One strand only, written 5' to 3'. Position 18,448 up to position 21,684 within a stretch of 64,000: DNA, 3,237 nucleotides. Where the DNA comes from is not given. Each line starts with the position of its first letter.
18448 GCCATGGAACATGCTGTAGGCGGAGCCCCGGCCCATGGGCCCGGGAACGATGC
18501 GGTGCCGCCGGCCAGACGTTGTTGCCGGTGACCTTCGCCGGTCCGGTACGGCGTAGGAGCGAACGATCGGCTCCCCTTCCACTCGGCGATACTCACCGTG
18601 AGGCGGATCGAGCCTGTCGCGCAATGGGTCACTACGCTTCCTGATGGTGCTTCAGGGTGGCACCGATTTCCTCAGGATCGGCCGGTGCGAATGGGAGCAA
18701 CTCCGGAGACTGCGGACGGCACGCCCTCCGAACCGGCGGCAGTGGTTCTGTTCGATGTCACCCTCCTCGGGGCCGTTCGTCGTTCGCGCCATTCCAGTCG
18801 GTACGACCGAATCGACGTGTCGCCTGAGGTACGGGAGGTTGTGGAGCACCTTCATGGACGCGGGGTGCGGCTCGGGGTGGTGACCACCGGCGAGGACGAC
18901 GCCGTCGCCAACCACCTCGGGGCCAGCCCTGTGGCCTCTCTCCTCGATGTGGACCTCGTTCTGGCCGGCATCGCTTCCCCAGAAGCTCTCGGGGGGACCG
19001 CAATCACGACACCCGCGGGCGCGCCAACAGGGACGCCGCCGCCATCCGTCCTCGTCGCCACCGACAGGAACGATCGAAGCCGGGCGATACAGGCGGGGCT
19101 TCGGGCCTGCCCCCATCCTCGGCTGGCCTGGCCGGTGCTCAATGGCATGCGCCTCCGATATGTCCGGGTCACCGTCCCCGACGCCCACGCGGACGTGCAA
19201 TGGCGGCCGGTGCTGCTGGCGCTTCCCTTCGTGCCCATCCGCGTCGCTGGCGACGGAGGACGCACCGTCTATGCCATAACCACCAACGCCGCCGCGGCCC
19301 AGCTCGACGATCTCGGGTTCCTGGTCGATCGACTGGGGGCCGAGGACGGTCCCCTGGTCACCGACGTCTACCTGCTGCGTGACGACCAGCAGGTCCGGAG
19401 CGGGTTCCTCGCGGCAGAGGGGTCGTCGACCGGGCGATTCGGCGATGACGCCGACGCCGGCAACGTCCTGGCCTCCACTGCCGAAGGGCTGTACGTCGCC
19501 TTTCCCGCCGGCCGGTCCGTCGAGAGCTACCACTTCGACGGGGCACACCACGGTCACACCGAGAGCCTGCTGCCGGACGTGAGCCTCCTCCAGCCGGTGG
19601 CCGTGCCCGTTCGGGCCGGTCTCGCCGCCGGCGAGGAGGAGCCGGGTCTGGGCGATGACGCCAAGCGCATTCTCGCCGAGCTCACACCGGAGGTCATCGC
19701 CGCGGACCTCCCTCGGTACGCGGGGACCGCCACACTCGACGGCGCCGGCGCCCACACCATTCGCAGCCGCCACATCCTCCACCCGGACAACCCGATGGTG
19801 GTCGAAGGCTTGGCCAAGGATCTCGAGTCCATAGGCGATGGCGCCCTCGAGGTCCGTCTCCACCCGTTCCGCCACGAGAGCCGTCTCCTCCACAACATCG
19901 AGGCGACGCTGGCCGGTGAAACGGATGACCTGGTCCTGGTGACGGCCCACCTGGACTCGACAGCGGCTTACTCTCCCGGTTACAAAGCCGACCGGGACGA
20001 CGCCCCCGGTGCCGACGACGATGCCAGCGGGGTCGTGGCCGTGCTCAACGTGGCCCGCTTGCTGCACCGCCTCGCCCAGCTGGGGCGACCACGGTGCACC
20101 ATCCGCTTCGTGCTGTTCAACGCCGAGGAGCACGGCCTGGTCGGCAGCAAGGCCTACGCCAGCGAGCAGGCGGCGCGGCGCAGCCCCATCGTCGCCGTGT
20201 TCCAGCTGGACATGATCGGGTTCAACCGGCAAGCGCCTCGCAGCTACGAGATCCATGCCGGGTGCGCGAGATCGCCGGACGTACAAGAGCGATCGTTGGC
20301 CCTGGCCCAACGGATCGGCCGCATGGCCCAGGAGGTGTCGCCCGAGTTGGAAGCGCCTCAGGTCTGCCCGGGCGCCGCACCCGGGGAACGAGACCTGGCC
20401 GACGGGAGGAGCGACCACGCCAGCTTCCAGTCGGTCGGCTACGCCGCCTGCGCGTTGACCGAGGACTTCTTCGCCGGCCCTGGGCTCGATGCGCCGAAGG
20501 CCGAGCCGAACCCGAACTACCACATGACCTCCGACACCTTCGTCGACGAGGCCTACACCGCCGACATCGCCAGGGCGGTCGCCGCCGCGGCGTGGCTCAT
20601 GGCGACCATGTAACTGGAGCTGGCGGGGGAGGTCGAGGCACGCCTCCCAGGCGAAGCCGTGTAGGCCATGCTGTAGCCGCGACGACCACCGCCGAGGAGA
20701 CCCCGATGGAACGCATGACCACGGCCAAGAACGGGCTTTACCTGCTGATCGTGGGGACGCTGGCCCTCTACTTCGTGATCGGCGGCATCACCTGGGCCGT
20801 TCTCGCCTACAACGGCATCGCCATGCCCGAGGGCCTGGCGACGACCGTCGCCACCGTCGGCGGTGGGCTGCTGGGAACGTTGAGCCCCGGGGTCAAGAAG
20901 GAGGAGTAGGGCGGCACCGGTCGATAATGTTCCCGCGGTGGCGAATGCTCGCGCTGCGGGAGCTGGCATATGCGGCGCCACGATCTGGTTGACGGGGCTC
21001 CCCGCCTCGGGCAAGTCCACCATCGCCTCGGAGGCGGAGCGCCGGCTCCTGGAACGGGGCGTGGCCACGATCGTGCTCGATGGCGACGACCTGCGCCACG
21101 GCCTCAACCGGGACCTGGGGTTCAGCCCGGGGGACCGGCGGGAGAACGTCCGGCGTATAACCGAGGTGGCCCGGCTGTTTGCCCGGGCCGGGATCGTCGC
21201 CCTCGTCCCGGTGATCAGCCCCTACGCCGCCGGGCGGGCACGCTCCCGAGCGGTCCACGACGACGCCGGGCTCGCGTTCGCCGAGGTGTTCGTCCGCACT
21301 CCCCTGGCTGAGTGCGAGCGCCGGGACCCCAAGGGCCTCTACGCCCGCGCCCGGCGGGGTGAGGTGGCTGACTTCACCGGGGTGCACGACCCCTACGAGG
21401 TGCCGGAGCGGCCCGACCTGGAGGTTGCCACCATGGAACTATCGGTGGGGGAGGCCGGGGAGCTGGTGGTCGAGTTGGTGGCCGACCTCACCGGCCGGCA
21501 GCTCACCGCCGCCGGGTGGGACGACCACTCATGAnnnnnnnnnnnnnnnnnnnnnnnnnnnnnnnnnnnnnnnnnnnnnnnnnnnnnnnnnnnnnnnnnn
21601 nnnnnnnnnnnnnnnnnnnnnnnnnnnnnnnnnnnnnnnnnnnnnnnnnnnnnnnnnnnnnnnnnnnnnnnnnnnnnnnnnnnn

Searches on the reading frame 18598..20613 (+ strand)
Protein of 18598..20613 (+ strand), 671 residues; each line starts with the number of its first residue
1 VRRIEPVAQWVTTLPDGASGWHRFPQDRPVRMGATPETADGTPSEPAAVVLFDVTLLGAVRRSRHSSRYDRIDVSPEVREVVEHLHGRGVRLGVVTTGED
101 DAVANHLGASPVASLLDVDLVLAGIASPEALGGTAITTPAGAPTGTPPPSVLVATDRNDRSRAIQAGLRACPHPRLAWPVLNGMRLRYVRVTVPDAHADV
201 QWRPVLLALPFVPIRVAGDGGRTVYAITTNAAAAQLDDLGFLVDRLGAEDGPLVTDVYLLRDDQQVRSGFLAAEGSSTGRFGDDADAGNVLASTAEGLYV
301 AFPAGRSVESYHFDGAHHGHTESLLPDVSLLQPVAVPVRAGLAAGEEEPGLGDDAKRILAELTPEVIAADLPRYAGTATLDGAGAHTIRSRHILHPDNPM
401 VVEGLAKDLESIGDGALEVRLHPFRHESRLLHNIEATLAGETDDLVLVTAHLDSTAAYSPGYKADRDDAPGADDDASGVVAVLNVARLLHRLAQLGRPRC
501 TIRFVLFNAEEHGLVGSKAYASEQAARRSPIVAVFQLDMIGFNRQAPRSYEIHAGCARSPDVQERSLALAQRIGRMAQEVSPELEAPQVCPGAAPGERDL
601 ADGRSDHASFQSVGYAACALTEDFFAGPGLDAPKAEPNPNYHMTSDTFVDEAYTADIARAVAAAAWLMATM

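Call 6: search_protein_families(library=pfam, proteins=[window:18598-20613:+], max_evalue=0.01)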
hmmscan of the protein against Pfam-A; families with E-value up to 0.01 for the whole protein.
window:18598-20613:+ (671 aa): 5 families
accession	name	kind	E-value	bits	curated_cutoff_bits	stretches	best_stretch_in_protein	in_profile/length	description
PF04389.22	Peptidase_M28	-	2.5e-34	119.1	21.3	1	433-655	1-183/193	Peptidase family M28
PF01546.33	Peptidase_M20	-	1.1e-07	32.4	24.6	1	449-585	3-147/206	Peptidase family M20/M25/M40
PF05450.20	Nicastrin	-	1.1e-07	32.1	25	1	445-533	2-83/218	Nicastrin large lobe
PF13419.12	HAD_2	-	0.0047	17.5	23.8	1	63-117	69-123/178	Haloacid dehalogenase-like hydrolase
PF00702.32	Hydrolase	-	0.0071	17.2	26.4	0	62-108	87-136/191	haloacid dehalogenase-like hydrolase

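Call 61: search_protein_families(library=ncbifam, proteins=[window:18598-20613:+], max_evalue=0.001)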
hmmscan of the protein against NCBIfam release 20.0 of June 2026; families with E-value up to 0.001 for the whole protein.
window:18598-20613:+ (671 aa): 3 families
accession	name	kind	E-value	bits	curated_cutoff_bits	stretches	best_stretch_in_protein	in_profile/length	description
NF045908.1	AminopepLapALeg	equivalog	8.1e-13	47.9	600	1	468-545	219-294/396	aminopeptidase LapA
NF007568.0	PRK10199.1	equivalog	5.6e-05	22.6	298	1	436-579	102-245/346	aminopeptidase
TIGR01883.1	PepT-like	hypoth_equivalog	0.00087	18.4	274.25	0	412-525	30-148/361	peptidase T-like protein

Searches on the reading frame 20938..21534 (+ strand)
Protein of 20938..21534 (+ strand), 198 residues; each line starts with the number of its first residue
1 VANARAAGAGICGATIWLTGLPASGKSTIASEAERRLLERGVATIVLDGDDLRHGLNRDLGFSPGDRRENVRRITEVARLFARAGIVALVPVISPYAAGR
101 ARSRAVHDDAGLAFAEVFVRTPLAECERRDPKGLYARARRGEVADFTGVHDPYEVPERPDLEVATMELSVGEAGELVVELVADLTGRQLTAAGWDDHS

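Call 23: search_protein_families(library=pfam, proteins=[window:20938-21534:+], max_evalue=0.001)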
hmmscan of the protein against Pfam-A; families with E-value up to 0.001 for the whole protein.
window:20938-21534:+ (198 aa): 4 families
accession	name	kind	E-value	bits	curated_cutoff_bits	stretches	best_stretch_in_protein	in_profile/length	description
PF01583.26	APS_kinase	-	1.2e-61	207.6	21.1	1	13-163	2-151/152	Adenylylsulphate kinase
PF13671.12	AAA_33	-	6.7e-09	36.6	27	1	16-130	2-115/143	AAA domain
PF08433.16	KTI12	-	8e-05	22.7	22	1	16-79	4-66/271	Chromatin associated protein KTI12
PF13238.12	AAA_18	-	0.001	20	29.4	0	16-46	1-25/128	AAA domain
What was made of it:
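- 20938..21534 (+): Stand-alone APS kinase (CysC), a probable PAPS supply. It lies outside the low-GC3 block, so membership is uncertain. PF01583 207.6 bits (call 23).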
